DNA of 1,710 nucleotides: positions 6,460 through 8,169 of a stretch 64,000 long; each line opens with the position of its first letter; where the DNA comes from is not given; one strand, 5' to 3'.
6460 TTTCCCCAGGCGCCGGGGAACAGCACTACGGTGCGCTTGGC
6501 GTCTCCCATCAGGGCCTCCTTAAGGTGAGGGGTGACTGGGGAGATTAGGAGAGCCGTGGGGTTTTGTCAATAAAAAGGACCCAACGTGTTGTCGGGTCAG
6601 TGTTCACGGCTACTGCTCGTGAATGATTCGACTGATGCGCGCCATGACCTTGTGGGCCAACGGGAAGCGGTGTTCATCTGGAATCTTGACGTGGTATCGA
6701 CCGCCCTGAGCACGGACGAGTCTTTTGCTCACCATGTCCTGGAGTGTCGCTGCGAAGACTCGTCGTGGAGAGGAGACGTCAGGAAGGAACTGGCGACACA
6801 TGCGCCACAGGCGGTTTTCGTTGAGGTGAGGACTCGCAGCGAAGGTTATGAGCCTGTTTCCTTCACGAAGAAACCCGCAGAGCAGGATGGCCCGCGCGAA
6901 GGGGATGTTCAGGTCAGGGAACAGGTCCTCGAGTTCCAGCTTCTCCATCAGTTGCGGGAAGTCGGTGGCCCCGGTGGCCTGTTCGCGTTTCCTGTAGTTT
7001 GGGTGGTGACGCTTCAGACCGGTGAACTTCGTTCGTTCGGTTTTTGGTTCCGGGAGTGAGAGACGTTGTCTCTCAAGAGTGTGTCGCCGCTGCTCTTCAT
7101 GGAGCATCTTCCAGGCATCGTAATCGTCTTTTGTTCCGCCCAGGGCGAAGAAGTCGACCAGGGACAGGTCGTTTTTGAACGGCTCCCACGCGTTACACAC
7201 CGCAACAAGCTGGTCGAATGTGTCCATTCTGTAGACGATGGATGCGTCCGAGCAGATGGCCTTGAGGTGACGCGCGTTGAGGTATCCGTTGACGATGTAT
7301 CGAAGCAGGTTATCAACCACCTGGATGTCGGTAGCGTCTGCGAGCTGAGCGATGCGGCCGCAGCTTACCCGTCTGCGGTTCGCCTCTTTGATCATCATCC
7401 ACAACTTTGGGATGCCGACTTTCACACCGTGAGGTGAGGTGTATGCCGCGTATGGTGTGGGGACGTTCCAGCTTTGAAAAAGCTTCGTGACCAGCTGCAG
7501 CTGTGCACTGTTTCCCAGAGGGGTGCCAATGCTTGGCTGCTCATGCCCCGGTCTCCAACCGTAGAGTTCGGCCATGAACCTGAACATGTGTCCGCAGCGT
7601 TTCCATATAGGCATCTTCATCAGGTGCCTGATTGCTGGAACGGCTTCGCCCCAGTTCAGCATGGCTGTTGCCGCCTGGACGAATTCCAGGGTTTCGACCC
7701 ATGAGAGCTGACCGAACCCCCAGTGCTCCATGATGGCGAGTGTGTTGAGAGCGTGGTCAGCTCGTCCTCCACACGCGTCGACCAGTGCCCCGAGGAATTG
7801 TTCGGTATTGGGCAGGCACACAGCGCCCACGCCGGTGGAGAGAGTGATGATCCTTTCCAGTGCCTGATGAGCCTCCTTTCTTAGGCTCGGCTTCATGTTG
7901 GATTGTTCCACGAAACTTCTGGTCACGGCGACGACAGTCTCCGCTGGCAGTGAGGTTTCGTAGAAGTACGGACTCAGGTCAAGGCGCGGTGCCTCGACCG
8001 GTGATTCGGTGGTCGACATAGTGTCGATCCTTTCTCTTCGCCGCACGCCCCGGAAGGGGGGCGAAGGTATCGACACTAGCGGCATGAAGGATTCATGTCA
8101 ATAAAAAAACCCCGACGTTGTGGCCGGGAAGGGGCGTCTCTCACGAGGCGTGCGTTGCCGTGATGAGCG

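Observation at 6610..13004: Four tandem, individually transcribed paralogs of an unrecognised roughly 500-aa protein family with a winged-helix-like C-terminal module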

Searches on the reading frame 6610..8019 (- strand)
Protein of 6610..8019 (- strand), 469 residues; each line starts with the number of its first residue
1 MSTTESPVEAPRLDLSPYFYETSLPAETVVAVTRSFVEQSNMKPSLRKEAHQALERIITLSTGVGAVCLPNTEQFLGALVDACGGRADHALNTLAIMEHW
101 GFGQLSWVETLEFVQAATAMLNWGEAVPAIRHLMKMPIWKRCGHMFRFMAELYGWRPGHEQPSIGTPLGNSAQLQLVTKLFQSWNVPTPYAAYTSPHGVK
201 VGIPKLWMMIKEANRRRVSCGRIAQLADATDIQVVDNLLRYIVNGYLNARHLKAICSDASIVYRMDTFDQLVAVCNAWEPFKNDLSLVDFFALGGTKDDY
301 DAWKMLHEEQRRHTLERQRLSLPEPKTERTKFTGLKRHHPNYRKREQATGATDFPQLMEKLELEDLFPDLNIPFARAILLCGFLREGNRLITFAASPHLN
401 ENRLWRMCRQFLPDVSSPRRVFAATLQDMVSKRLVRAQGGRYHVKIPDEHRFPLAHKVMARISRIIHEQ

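Call 4: search_protein_families(library=pfam, proteins=[window:6610-8019:-], max_evalue=1)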
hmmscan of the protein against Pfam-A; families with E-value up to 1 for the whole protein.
window:6610-8019:- (469 aa): 0 families

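Call 9: search_protein_families(library=ncbifam, proteins=[window:6610-8019:-], max_evalue=1)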
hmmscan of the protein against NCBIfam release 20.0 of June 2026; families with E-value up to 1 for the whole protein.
window:6610-8019:- (469 aa): 0 families

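Call 10: search_protein_families(library=phrogs, proteins=[window:6610-8019:-], max_evalue=1)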
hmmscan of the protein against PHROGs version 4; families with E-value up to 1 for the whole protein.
window:6610-8019:- (469 aa): 2 families
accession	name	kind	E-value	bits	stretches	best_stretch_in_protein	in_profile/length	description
phrog_11520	-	unknown function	0.31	11.7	1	239-272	117-149/280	-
phrog_35588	-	unknown function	0.37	11.6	0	114-141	25-54/61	-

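Call 23: search_solved_structures(query=A1, max_evalue=10)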
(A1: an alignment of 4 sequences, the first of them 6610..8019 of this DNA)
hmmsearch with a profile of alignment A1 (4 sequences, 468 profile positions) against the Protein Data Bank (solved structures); distinct sequences matched with E-value up to 10: 1.
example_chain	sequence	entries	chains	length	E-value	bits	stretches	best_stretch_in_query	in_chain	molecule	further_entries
3eoe_A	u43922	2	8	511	0.23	13.5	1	49-189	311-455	Pyruvate kinase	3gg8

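Call 24: search_protein_families(library=padloc, proteins=[window:6610-8019:-], max_evalue=1)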
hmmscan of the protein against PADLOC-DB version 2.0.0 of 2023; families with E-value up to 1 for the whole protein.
window:6610-8019:- (469 aa): 0 families

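Call 27: search_protein_representatives(alignment_id=A1)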
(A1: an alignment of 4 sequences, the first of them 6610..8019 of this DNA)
Query: 4 sequences, 468 profile positions. Proteins with E-value up to 0.001 (for the whole library): 42; up to 1e-10: 36; up to 1e-30: 23. The best 42 are listed.
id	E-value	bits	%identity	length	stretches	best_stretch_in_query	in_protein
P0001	1.0e-201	687.3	-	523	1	2-468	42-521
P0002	1.1e-184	631.2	-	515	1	2-468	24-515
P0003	3.1e-92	326.3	-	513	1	19-468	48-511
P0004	1.4e-89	317.6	-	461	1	25-468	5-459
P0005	5.3e-75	269.5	-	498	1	21-466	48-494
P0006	1.1e-71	258.5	-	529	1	12-467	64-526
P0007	1.1e-66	242.1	-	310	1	21-243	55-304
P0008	1.3e-57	212.2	-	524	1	21-466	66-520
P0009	4.2e-56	207.2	-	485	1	142-468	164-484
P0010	6.1e-53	196.8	-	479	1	132-467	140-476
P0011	5.0e-52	193.8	-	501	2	197-463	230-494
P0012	6.1e-51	190.2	-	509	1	37-468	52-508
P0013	3.1e-50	187.9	-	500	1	20-467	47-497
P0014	7.1e-49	183.4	-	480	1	43-466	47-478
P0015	1.6e-48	182.2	-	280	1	233-467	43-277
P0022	8.9e-33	130.3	-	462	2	198-460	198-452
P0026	3.8e-26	108.4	-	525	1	109-466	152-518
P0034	1.4e-15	73.5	-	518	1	236-428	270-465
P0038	5.9e-08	48.4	-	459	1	239-442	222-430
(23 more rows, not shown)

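Call 42: find_encoding_contigs(protein=P0003, flank=10000, max_places=4)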
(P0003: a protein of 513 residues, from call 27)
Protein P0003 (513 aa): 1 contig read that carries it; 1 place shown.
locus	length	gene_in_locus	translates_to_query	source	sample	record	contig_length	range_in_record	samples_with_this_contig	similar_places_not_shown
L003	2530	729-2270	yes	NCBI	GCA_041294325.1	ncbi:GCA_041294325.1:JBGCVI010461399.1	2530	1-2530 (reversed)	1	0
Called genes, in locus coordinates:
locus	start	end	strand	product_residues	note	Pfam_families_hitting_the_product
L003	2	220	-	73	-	?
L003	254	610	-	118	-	-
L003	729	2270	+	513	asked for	-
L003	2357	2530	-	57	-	?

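Call 45: find_encoding_contigs(protein=P0006, flank=10000, max_places=4)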
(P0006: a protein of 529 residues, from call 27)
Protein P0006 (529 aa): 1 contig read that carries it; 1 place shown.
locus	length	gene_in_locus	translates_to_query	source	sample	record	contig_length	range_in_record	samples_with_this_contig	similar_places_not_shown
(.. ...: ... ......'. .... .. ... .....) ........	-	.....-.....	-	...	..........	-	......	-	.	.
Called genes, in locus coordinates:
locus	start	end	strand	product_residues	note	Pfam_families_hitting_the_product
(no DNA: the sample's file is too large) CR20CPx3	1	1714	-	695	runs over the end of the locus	PF00009:GTP_EFTU, PF03144:GTP_EFTU_D2, PF22042:EF-G_D2, PF14492:EFG_III, PF16658:RF3_C, PF03764:EFG_IV, PF00679:EFG_C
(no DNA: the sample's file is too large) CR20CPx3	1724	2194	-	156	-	PF00177:Ribosomal_S7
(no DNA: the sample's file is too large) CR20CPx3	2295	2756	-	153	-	PF00164:Ribosom_S12_S23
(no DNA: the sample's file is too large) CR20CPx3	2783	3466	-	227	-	PF02163:Peptidase_M50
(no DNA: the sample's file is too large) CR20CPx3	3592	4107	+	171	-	-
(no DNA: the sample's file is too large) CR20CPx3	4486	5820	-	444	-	PF00275:EPSP_synthase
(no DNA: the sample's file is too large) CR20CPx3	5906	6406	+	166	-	PF03747:ADP_ribosyl_GH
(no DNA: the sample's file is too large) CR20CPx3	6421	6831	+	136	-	PF03747:ADP_ribosyl_GH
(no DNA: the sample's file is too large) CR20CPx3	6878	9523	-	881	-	-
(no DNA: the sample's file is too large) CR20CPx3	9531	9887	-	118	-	-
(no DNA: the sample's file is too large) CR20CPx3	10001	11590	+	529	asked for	-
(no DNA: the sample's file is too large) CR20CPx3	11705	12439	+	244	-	-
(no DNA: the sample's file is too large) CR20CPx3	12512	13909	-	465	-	PF00999:Na_H_Exchanger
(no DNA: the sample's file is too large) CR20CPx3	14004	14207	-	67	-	-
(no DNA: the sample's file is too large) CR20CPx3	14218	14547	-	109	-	-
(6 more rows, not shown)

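Call 46: find_encoding_contigs(protein=P0008, flank=10000, max_places=4)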
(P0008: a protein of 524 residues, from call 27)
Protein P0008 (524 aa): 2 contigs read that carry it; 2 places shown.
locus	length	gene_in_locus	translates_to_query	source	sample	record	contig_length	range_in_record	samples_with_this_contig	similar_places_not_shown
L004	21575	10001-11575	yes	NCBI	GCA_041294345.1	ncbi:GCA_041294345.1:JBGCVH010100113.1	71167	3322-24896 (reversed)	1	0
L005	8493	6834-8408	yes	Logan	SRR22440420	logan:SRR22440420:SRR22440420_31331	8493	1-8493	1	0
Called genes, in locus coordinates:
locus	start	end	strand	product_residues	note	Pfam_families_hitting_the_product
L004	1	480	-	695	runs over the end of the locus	PF00009:GTP_EFTU, PF03144:GTP_EFTU_D2, PF22042:EF-G_D2, PF14492:EFG_III, PF16658:RF3_C, PF03764:EFG_IV, PF00679:EFG_C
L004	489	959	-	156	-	PF00177:Ribosomal_S7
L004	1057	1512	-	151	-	PF00164:Ribosom_S12_S23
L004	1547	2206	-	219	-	PF02163:Peptidase_M50 (weak)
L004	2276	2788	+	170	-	-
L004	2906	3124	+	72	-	-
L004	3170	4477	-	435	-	PF00275:EPSP_synthase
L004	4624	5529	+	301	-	PF03747:ADP_ribosyl_GH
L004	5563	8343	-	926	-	-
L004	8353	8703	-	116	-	-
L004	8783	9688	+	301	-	-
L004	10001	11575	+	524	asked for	-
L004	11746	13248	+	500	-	-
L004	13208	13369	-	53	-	-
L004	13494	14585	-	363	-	PF11258:DUF3048, PF17479:DUF3048_C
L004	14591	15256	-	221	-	PF01386:Ribosomal_L25p, PF14693:Ribosomal_TL5_C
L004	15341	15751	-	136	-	-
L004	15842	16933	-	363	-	PF01098:FTSW_RODA_SPOVE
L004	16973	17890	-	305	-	-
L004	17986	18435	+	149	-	-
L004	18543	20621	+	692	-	PF02518:HATPase_c, PF00204:DNA_gyraseB, PF01751:Toprim, PF00986:DNA_gyraseB_C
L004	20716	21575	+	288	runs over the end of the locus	-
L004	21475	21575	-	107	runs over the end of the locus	-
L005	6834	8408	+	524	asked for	-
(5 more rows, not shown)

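Call 64: find_encoding_contigs(protein=P0014, flank=8000, max_places=2)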
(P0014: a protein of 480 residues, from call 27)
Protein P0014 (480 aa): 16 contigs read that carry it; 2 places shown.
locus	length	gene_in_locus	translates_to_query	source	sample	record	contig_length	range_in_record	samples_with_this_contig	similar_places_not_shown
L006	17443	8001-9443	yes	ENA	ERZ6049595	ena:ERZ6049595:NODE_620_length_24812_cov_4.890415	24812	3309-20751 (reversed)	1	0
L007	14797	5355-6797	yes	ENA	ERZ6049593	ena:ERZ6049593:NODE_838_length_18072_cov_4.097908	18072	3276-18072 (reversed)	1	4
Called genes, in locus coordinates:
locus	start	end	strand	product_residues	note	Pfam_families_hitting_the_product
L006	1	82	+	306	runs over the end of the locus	PF00583:Acetyltransf_1, PF13508:Acetyltransf_7 (weak)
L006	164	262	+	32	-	-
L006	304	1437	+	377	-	PF01546:Peptidase_M20, PF07687:M20_dimer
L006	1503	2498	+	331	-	PF00583:Acetyltransf_1 (weak)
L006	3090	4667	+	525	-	-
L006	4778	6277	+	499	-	-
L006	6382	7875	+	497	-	-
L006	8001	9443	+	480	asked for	-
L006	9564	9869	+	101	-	-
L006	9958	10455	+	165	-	PF02525:Flavodoxin_2 (weak), PF03358:FMN_red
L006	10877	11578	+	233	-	PF24827:AstE_AspA_cat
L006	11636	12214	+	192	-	PF00583:Acetyltransf_1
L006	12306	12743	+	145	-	PF02580:Tyr_Deacylase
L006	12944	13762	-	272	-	PF02540:NAD_synthase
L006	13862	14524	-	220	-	PF00293:NUDIX (faint)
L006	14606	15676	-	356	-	PF04055:Radical_SAM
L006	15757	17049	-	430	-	PF17767:NAPRTase_N, PF04095:NAPRTase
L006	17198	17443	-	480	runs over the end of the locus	-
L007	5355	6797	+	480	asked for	-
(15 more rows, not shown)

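Call 65: find_encoding_contigs(protein=P0026, flank=8000, max_places=2)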
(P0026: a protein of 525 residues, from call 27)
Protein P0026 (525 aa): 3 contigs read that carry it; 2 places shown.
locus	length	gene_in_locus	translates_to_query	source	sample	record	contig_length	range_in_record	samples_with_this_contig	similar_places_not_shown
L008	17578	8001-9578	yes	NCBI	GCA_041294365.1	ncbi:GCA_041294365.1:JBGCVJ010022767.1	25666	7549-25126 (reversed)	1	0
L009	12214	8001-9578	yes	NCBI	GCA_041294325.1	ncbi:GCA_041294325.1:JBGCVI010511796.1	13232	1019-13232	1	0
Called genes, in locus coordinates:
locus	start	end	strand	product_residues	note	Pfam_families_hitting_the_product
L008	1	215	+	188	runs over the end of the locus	PF00293:NUDIX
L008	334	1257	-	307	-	-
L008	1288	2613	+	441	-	PF03446:NAD_binding_2 (faint), PF03721:UDPG_MGDP_dh_N, PF00984:UDPG_MGDP_dh, PF03720:UDPG_MGDP_dh_C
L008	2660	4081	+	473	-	PF13567:DUF4131, PF03772:Competence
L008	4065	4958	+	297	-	PF00753:Lactamase_B, PF12706:Lactamase_B_2 (weak)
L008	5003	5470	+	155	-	PF00334:NDK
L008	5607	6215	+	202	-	-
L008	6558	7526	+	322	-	PF00583:Acetyltransf_1 (weak)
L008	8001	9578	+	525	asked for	-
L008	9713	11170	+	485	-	-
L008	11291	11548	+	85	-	-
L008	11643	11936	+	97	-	PF01371:Trp_repressor, PF13384:HTH_23 (weak)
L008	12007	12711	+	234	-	PF24827:AstE_AspA_cat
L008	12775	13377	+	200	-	PF00583:Acetyltransf_1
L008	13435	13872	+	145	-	PF02580:Tyr_Deacylase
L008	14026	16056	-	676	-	PF00795:CN_hydrolase, PF02540:NAD_synthase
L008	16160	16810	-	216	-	-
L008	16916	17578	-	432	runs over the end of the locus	PF17767:NAPRTase_N, PF04095:NAPRTase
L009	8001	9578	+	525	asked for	-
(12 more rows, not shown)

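Call 66: find_encoding_contigs(protein=P0022, flank=8000, max_places=2)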
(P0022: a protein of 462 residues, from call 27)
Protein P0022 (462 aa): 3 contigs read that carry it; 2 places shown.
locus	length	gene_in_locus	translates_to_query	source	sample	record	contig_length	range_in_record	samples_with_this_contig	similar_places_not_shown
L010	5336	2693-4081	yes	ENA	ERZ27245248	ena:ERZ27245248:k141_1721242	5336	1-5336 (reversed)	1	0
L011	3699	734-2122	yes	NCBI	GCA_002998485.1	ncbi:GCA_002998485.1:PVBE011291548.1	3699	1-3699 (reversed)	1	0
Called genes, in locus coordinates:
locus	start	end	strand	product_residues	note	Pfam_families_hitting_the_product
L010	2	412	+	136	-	?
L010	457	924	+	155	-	PF00334:NDK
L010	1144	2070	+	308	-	PF00583:Acetyltransf_1, PF13508:Acetyltransf_7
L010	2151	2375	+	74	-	-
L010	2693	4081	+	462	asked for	-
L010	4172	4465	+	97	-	PF01371:Trp_repressor, PF13384:HTH_23 (weak)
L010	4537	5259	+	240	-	PF24827:AstE_AspA_cat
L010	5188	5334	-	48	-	?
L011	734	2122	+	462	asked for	-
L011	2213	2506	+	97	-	PF01371:Trp_repressor, PF13384:HTH_23 (weak)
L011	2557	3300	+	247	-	PF24827:AstE_AspA_cat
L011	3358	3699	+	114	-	?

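Call 85: list_cluster_members(proteins=[window:6610-8019:-, window:8141-9571:-, P0001, window:11400-12947:-, window:13039-13959:-, window:5781-6509:-, window:23144-24337:+])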
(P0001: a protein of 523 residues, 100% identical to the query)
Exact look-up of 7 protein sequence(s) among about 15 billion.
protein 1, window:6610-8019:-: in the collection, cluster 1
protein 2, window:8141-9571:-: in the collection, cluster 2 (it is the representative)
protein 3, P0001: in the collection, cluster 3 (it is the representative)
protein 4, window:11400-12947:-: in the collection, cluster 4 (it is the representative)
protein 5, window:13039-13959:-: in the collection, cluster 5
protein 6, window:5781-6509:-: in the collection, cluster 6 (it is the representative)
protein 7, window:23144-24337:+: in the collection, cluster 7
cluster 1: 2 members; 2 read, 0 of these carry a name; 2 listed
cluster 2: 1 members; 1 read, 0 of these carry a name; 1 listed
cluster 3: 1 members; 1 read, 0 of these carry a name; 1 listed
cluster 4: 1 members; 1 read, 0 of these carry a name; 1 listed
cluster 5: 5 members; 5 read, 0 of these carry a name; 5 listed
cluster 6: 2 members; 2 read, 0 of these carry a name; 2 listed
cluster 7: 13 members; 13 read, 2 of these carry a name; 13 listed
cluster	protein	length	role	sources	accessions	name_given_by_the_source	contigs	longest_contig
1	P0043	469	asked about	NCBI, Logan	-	-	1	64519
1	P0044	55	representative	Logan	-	-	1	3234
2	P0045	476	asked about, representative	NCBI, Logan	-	-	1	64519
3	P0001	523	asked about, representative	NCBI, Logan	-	-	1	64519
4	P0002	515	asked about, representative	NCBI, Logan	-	-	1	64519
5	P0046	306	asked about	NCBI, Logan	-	-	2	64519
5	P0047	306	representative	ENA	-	-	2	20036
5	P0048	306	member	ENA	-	-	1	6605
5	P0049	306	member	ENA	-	-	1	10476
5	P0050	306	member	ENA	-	-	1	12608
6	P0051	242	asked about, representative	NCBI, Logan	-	-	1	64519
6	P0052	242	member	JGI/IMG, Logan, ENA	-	-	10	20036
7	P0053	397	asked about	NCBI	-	-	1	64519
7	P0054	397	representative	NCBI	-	-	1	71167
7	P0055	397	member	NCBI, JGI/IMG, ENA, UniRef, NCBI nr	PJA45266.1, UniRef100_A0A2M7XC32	elongation factor Tu [Candidatus Uhrbacteria bacterium CG_4_9_14_3_um_filter_50_9] | Elongation factor Tu n=1 Tax=Candidatus Uhrbacteria bacterium CG_4_9_14_3_um_filter_50_9 ... | MAG: elongation factor Tu [Candidatus Uhrbacteria bacterium CG_4_9_14_3_um_filter_50_9]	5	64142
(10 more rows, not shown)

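Call 86: find_encoding_contigs(protein=P0052, flank=10000, max_places=5)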
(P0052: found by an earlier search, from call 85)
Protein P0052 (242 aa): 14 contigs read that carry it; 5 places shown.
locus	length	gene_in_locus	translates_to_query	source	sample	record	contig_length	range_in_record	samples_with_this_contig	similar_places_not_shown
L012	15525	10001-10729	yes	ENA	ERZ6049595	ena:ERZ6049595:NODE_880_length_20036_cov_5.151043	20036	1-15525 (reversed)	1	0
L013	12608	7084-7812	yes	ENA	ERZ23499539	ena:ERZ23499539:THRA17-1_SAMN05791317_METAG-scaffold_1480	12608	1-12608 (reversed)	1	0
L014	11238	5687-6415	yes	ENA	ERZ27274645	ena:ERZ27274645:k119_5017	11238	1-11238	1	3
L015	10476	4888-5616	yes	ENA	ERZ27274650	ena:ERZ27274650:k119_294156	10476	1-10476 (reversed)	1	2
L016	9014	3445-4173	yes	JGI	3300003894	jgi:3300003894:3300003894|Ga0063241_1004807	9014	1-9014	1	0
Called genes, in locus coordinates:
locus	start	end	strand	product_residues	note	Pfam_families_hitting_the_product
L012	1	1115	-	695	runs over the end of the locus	PF00009:GTP_EFTU, PF03144:GTP_EFTU_D2, PF22042:EF-G_D2, PF14492:EFG_III, PF16658:RF3_C, PF03764:EFG_IV, PF00679:EFG_C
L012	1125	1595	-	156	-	PF00177:Ribosomal_S7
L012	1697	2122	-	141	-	PF00164:Ribosom_S12_S23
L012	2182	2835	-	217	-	PF02163:Peptidase_M50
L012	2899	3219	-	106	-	-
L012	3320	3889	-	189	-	-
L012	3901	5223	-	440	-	PF00275:EPSP_synthase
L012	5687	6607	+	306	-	-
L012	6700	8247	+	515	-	-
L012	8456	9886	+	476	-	-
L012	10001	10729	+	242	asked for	-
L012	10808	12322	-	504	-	PF00999:Na_H_Exchanger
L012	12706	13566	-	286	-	PF01553:Acyltransferase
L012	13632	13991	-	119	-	-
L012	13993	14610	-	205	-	PF00326:Peptidase_S9, PF02129:Peptidase_S15 (weak), PF12146:Hydrolase_4 (faint), PF12697:Abhydrolase_6 (weak), PF00756:Esterase (weak), PF00561:Abhydrolase_1 (faint)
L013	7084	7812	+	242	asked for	-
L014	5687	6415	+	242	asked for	-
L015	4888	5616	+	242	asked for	-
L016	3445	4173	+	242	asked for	-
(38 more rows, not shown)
